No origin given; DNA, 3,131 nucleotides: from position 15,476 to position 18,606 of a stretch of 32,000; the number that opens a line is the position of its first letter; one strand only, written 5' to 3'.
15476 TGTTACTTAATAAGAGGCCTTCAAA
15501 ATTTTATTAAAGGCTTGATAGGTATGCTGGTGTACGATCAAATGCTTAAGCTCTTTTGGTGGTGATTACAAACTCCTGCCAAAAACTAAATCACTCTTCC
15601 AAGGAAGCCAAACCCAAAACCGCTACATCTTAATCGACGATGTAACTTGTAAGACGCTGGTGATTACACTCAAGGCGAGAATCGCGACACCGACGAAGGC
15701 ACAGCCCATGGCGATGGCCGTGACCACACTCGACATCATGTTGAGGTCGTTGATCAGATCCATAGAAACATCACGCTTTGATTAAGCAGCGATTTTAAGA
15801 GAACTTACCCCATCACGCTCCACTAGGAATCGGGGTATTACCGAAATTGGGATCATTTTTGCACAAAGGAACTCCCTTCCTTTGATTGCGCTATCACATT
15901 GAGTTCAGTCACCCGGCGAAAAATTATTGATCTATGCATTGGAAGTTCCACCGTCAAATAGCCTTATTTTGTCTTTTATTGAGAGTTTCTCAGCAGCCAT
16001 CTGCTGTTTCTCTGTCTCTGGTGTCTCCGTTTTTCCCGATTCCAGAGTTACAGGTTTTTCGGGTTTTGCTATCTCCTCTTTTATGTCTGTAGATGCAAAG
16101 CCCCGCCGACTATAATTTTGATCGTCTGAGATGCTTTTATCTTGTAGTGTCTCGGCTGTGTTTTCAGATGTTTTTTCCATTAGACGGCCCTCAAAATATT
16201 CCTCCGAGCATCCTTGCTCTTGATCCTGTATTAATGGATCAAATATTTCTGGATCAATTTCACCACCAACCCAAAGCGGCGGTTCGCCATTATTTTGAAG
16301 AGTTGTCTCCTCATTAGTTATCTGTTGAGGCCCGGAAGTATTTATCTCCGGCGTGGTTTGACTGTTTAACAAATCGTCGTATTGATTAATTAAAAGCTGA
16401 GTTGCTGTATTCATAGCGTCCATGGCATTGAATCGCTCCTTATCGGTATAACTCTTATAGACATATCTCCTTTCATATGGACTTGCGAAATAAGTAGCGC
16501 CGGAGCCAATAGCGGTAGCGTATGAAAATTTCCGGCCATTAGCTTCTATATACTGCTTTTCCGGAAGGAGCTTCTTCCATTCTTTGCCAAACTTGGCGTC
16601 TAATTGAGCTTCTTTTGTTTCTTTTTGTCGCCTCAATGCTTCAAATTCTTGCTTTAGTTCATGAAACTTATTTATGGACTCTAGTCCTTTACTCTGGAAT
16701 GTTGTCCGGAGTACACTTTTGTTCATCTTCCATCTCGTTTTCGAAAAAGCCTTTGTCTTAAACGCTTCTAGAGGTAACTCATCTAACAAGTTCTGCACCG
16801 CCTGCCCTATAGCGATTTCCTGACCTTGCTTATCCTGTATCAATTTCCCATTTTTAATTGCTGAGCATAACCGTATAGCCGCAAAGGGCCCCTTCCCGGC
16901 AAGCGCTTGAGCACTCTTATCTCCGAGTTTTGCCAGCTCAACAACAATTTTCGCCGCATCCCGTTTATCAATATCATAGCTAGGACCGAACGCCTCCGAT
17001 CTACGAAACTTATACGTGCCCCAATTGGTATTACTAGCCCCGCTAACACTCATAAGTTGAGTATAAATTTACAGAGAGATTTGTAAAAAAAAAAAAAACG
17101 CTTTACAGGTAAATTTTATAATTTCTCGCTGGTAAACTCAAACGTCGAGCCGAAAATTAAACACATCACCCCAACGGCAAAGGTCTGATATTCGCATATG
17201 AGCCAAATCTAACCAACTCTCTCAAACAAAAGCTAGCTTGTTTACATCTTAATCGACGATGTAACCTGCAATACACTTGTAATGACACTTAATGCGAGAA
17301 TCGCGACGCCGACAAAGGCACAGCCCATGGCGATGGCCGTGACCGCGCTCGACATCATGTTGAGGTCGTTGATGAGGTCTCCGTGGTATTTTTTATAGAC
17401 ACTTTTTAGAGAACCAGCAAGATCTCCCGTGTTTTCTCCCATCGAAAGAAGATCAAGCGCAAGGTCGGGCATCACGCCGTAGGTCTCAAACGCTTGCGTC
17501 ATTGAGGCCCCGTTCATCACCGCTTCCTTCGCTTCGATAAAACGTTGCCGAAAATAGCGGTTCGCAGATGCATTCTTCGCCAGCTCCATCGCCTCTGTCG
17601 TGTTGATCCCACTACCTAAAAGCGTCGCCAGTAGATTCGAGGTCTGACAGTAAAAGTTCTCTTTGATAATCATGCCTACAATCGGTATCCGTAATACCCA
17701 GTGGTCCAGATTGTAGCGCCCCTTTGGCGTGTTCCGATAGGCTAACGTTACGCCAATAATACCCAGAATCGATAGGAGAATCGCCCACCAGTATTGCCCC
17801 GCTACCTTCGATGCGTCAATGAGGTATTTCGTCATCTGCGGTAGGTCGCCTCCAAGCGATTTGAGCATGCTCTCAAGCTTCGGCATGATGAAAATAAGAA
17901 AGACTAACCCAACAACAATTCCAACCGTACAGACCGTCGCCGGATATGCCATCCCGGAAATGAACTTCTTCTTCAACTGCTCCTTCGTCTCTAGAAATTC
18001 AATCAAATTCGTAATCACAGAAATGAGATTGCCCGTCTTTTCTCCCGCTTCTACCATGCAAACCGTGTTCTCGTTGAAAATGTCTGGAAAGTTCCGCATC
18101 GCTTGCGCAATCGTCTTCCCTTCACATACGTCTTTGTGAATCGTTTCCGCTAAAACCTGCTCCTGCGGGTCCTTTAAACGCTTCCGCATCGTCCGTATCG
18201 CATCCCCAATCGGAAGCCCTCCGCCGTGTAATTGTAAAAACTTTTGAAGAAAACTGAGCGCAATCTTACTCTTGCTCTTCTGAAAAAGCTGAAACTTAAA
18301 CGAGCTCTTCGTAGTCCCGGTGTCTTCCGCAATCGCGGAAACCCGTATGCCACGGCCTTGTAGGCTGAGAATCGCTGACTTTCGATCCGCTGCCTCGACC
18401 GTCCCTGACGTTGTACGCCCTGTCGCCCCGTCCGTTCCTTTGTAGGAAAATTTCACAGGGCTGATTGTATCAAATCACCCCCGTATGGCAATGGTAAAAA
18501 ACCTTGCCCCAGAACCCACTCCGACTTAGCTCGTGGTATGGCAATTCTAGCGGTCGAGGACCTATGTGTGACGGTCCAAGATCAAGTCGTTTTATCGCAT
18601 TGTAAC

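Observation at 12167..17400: Three truncated copies of the gspF 3' end sit between family genes and differ from gspF almost only at synonymous sites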

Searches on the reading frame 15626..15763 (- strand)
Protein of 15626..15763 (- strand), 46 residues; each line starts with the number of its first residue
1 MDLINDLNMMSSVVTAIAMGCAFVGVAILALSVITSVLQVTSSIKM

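Call 29: list_cluster_members(proteins=[P0001, window:15626-15763:-, window:13202-13399:-, window:15935-17053:-, window:13470-15278:-, window:9713-11983:-, L001:5112-5834:+, L001:6446-8434:+])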
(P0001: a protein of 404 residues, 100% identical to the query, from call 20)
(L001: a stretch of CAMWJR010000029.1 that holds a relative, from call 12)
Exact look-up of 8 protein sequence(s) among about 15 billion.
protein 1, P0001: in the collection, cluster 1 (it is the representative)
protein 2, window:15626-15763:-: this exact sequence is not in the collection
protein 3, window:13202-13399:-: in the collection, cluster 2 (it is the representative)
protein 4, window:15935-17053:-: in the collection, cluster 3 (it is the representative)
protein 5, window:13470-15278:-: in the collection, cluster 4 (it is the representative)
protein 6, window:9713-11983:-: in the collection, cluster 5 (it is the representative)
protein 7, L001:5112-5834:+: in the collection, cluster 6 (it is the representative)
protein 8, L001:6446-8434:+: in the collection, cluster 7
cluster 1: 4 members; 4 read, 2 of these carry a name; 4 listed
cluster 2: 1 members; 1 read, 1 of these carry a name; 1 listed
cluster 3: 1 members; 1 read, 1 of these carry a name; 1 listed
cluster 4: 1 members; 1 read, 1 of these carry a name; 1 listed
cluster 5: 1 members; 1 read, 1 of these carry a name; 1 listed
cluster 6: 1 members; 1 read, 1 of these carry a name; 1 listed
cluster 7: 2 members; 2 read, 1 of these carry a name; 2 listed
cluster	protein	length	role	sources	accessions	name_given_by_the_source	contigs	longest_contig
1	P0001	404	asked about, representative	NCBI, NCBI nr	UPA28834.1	MAG: type II secretion system F family protein [Verrucomicrobiota bacterium]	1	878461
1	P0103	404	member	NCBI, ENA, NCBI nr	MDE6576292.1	MAG: type II secretion system F family protein [Opitutales bacterium] | type II secretion system F family protein [Opitutales bacterium]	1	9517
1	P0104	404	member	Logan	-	-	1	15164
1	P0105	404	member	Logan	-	-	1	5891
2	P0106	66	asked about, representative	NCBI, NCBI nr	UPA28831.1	MAG: hypothetical protein LW808_002075 [Verrucomicrobiota bacterium]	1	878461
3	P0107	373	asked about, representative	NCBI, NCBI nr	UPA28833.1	MAG: hypothetical protein LW808_002085 [Verrucomicrobiota bacterium]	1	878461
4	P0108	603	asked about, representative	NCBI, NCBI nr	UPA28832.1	MAG: hypothetical protein LW808_002080 [Verrucomicrobiota bacterium]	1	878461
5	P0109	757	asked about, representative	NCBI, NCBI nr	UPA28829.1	MAG: hypothetical protein LW808_002065 [Verrucomicrobiota bacterium]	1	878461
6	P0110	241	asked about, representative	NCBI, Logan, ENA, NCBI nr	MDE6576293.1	MAG: hypothetical protein K2L24_02755 [Opitutales bacterium] | hypothetical protein [Opitutales bacterium]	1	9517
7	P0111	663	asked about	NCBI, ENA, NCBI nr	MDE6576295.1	MAG: hypothetical protein K2L24_02765 [Opitutales bacterium] | hypothetical protein [Opitutales bacterium]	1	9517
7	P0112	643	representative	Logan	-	-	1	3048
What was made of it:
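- B is annotated as a hypothetical protein (call 29).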

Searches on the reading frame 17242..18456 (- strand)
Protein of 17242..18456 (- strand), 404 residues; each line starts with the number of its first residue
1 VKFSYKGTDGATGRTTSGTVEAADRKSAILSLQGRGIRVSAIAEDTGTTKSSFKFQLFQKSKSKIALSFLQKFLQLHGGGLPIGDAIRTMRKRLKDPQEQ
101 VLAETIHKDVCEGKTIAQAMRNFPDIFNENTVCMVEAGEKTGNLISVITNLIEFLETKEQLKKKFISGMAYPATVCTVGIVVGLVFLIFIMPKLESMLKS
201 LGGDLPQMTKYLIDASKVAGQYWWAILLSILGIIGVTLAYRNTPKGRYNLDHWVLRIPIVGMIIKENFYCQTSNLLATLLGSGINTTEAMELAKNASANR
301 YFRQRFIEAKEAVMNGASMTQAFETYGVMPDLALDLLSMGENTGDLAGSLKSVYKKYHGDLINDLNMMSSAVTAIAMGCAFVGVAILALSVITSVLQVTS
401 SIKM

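Call 10: search_protein_families(library=pfam, proteins=[window:17242-18456:-], max_evalue=0.01)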
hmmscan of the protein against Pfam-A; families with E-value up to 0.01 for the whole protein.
window:17242-18456:- (404 aa): 1 family
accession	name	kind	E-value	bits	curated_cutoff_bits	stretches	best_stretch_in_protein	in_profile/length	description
PF00482.28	T2SSF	-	5.3e-40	136.7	25.2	2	69-192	1-125/125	Type II secretion system (T2SS), protein F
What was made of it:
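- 17242..18456 (-): gspF/pilC-type platform protein gene (404 aa), the only full-length copy. Pfam T2SSF E=5e-40 (call 10).
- Checked: Copies found. gspF is 17242-18456 (Pfam T2SSF, E=5e-40, call 10).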

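Call 11: find_encoding_contigs(protein=window:17242-18456:-, flank=10000, max_places=10)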
Protein window:17242-18456:- (404 aa): no gene with exactly this product is on record in the collection.

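Call 12: find_related_loci(query=window:17242-18456:-, collection=genome_contigs, flank=10000)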
Query window:17242-18456:- (404 aa) in genome_contigs; peptide patterns used: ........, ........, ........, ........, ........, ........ (x = any residue, [..] = any of these).
135 stretches matched a pattern; 5 encode a relative of the query (tblastn E <= 1e-3); 5 distinct loci.
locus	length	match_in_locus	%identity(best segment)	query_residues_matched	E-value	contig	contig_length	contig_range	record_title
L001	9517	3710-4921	99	1-404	0e+0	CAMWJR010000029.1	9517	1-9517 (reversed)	MAG TPA_asm: uncultured Verrucomicrobia bacterium isolate SRR14411247_bin.11_metawrap_v1.3_MAG genome assembly, contig:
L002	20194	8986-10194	61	1-402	7e-169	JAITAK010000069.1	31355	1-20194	MAG: Puniceicoccales bacterium isolate Ncb351_bin42 k119_4300955, whole genome shotgun sequence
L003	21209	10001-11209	24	1-398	9e-39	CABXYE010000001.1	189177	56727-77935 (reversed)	MAG: uncultured Pelagibacteraceae bacterium isolate AG-325-K07 genome assembly, contig: AG-325-K07_NODE_1, whole genome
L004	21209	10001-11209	24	1-398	1e-37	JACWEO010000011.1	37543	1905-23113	Pelagibacterales bacterium SAG-MED47 SAR11-SAG-MED47-C11, whole genome shotgun sequence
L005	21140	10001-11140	24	5-387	1e-28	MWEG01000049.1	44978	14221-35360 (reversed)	MAG: Lentisphaerae bacterium ADurb.Bin082 BWX73_contig000049, whole genome shotgun sequence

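Call 19: find_related_loci(query=window:17242-18456:-, collection=metagenome_contigs, flank=10000)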
Query window:17242-18456:- (404 aa) in metagenome_contigs; peptide patterns used: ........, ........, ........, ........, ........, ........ (x = any residue, [..] = any of these).
306 stretches matched a pattern; 1 encode a relative of the query (tblastn E <= 1e-3); 1 distinct loci.
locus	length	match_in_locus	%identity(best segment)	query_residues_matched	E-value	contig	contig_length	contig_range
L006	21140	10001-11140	24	5-387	3e-29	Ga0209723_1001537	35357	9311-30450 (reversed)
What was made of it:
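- Tried and rejected: A JGI metagenome scan with GspF found no close relative (call 19).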

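Call 20: find_homologous_proteins(query=window:17242-18456:-, max_evalue=0.00001)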
Query window:17242-18456:- (404 aa): 102 proteins with E <= 0.00001 among 8000 candidates.
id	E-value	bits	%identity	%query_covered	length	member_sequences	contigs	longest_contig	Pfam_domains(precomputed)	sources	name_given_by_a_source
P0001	5.9e-261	883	100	100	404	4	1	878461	PF00482.29,PF28597.1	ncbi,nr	ncbi:MAG: type II secretion system F family protein [Verrucomicrobiota bacterium]|nr:MAG: type II se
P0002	6.0e-177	606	69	100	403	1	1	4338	PF00482.29,PF28597.1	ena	-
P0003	1.2e-172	592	67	100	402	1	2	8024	PF00482.29,PF28597.1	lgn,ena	-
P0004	1.8e-167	575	64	100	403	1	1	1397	PF00482.29,PF28597.1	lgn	-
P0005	6.5e-164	564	63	100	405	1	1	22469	PF00482.29,PF28597.1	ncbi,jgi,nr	ncbi:MAG: type II secretion system F family protein [Puniceicoccales bacterium]|jgi:type II secretor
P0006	5.4e-162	557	64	100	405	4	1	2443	PF00482.29,PF28597.1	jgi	jgi:type II secretory pathway component PulF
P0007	8.8e-161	553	63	100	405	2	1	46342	PF00482.29,PF28597.1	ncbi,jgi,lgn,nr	ncbi:MAG: type II secretion system F family protein [Puniceicoccales bacterium]|jgi:general secretio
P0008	1.8e-160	552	63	100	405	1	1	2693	PF00482.29,PF28597.1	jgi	jgi:type II secretory pathway component PulF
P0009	1.1e-159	550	63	100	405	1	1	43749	PF00482.29,PF28597.1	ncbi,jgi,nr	ncbi:MAG: type II secretion system F family protein [Puniceicoccales bacterium]|jgi:general secretio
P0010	4.5e-159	548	63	100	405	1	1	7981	PF00482.29,PF28597.1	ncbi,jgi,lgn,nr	ncbi:MAG: type II secretion system F family protein [Puniceicoccales bacterium]|jgi:general secretio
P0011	1.4e-158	546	62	100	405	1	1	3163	PF00482.29,PF28597.1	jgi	jgi:type II secretory pathway component PulF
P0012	1.9e-158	546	61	100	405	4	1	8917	PF00482.29,PF28597.1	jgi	jgi:general secretion pathway protein F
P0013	2.5e-158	545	62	100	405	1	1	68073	PF00482.29,PF28597.1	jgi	jgi:general secretion pathway protein F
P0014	3.1e-158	545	63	100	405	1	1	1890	PF00482.29,PF28597.1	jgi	jgi:type II secretory pathway component PulF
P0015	3.3e-157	541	62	98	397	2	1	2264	PF00482.29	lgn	-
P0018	1.2e-146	507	57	99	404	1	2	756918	PF00482.29,PF28597.1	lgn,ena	-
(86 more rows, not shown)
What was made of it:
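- Nothing lies between 69% and 99% GspF identity in the databases (call 20).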

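Call 21: find_encoding_contigs(protein=P0001, flank=10000, max_places=10)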
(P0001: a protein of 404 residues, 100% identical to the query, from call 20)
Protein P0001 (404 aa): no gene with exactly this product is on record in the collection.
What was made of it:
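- Tried and rejected: Looking up the window's GspF found no contig (calls 11, 21).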

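Call 22: find_encoding_contigs(protein=P0003, flank=10000, max_places=10)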
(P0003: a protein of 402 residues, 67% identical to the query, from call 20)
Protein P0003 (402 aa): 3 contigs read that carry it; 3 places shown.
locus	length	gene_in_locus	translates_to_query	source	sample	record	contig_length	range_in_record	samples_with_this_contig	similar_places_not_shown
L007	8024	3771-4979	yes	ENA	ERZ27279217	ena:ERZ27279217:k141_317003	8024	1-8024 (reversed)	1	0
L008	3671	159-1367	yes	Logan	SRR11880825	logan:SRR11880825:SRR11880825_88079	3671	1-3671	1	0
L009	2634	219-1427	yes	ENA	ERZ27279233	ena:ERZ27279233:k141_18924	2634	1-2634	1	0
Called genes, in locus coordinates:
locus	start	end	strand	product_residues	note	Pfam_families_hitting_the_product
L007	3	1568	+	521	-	?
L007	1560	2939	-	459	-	PF19295:SufBD_N, PF01458:SUFBD_core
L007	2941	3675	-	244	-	PF00005:ABC_tran, PF02463:SMC_N, PF13304:AAA_21 (faint)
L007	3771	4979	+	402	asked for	PF28597:T2SSF_N, PF00482:T2SSF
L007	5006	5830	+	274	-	-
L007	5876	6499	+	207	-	PF02075:RuvC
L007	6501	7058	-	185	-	-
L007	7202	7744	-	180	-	PF01965:DJ-1_PfpI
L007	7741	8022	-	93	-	?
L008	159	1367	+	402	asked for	PF28597:T2SSF_N, PF00482:T2SSF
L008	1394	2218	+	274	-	-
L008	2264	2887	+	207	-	PF02075:RuvC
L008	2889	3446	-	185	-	-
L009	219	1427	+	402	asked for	PF28597:T2SSF_N, PF00482:T2SSF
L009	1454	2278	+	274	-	-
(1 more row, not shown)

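Call 26: find_encoding_contigs(protein=P0002, flank=10000, max_places=6)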
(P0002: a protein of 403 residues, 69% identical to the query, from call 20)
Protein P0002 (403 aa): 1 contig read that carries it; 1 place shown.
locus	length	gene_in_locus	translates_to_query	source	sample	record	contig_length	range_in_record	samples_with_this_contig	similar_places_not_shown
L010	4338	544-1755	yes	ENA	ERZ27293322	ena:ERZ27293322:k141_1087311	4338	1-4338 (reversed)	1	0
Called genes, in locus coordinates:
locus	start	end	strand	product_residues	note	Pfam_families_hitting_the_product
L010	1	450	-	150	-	?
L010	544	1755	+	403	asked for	PF28597:T2SSF_N, PF00482:T2SSF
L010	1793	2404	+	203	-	PF02075:RuvC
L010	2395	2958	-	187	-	-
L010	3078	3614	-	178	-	PF01965:DJ-1_PfpI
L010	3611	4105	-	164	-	PF00300:His_Phos_1 (faint)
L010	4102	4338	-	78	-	?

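Call 27: find_encoding_contigs(protein=P0018, flank=10000, max_places=4)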
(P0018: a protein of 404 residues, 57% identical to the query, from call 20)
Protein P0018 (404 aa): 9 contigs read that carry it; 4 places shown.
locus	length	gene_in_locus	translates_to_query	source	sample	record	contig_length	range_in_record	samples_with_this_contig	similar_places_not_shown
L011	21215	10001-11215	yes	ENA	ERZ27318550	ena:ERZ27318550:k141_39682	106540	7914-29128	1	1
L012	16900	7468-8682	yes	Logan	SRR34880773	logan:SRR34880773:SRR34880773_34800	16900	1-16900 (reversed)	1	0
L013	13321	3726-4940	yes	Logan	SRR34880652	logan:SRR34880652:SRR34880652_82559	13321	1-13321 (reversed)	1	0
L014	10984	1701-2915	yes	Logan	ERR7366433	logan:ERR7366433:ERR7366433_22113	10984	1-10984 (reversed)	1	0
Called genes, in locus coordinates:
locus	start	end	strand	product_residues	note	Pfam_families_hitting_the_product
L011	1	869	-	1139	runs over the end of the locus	-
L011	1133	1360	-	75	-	-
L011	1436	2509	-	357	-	PF13365:Trypsin_2, PF00595:PDZ, PF13180:PDZ_2, PF17820:PDZ_6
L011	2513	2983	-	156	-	-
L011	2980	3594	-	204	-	PF07638:Sigma70_ECF (faint), PF04542:Sigma70_r2, PF08281:Sigma70_r4_2, PF04545:Sigma70_r4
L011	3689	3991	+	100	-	-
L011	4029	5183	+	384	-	PF00437:T2SSE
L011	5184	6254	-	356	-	PF05343:Peptidase_M42, PF01546:Peptidase_M20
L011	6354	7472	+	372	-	PF00953:Glycos_transf_4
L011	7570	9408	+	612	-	PF13522:GATase_6, PF13537:GATase_7, PF01380:SIS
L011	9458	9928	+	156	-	PF02577:BFN_dom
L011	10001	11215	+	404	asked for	PF28597:T2SSF_N, PF00482:T2SSF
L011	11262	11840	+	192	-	PF02075:RuvC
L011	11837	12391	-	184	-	-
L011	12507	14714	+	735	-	-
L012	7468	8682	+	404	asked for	PF28597:T2SSF_N, PF00482:T2SSF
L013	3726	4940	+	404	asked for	PF28597:T2SSF_N, PF00482:T2SSF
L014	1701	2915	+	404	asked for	PF28597:T2SSF_N, PF00482:T2SSF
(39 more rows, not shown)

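Call 30: find_encoding_contigs(protein=P0104, flank=10000, max_places=6)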
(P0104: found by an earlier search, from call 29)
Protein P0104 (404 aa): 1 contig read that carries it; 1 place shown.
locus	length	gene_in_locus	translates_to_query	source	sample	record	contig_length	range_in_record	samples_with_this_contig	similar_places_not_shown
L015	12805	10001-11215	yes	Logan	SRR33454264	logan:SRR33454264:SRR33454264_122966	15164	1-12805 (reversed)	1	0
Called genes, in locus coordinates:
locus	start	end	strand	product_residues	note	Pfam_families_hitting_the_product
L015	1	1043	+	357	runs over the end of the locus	-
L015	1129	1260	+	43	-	-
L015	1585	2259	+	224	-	-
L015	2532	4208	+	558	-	-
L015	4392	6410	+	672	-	PF03448:MgtE_N (faint)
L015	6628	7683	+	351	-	-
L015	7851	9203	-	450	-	PF19295:SufBD_N, PF01458:SUFBD_core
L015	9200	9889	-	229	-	PF00005:ABC_tran, PF02463:SMC_N (faint), PF13304:AAA_21 (faint)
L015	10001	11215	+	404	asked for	PF28597:T2SSF_N (weak), PF00482:T2SSF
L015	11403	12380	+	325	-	-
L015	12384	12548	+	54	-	-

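Call 31: find_encoding_contigs(protein=P0105, flank=10000, max_places=6)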
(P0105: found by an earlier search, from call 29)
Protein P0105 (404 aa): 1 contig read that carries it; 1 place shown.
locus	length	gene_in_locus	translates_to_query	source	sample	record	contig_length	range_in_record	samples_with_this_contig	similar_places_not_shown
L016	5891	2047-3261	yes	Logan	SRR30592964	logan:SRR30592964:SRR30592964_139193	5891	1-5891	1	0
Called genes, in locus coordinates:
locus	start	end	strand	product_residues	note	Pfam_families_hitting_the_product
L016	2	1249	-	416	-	?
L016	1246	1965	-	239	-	PF00005:ABC_tran, PF02463:SMC_N (faint), PF13304:AAA_21 (faint)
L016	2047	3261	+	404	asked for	PF28597:T2SSF_N (weak), PF00482:T2SSF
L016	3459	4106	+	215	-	-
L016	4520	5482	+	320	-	-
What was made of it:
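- That covers four strains and relatives at 57-69% identity (calls 12, 22, 26, 27, 30, 31).
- Tried and rejected: Other members of its protein cluster did give contigs (calls 30, 31).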

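Call 52: search_protein_families(library=ncbifam, proteins=[window:17242-18456:-], max_evalue=0.01)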
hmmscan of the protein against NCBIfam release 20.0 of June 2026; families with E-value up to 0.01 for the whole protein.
window:17242-18456:- (404 aa): 6 families
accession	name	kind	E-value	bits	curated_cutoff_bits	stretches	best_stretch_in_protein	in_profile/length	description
TIGR02120.1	GspF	equivalog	1e-74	252.2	424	1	3-402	1-401/401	type II secretion system inner membrane protein GspF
NF052607.1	T4PiliAsmPilCThrm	equivalog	6.9e-53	180.2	700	1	3-384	4-384/406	type IV pilus assembly protein PilC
NF007861.0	PRK10573.1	equivalog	8e-50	170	401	1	11-387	14-385/401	protein transport protein HofC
NF052606.1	T4PiliAsmPilCMyx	equivalog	7.8e-49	166.6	700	1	11-388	29-406/419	type IV pilus assembly protein PilC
NF047826.1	T3SSXpsF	equivalog_domain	7.1e-43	146.9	650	1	3-402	4-404/405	type II secretion system protein XpsF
NF041012.2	T4P_ComGB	equivalog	2.3e-32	112.6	240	1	68-389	5-317/332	competence type IV pilus assembly protein ComGB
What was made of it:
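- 17242..18456 (-): NCBIfam best hit is GspF at 252 bits, below the curated cutoff (call 52).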

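Call 63: find_encoding_contigs(protein=P0112, flank=10000, max_places=4)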
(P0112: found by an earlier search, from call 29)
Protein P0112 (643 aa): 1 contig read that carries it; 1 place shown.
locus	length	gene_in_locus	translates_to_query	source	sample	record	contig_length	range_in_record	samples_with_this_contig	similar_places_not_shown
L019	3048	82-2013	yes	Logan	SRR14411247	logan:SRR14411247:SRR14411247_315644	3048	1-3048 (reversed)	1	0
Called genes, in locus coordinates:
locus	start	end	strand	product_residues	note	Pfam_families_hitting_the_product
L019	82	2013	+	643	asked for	-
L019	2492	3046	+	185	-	?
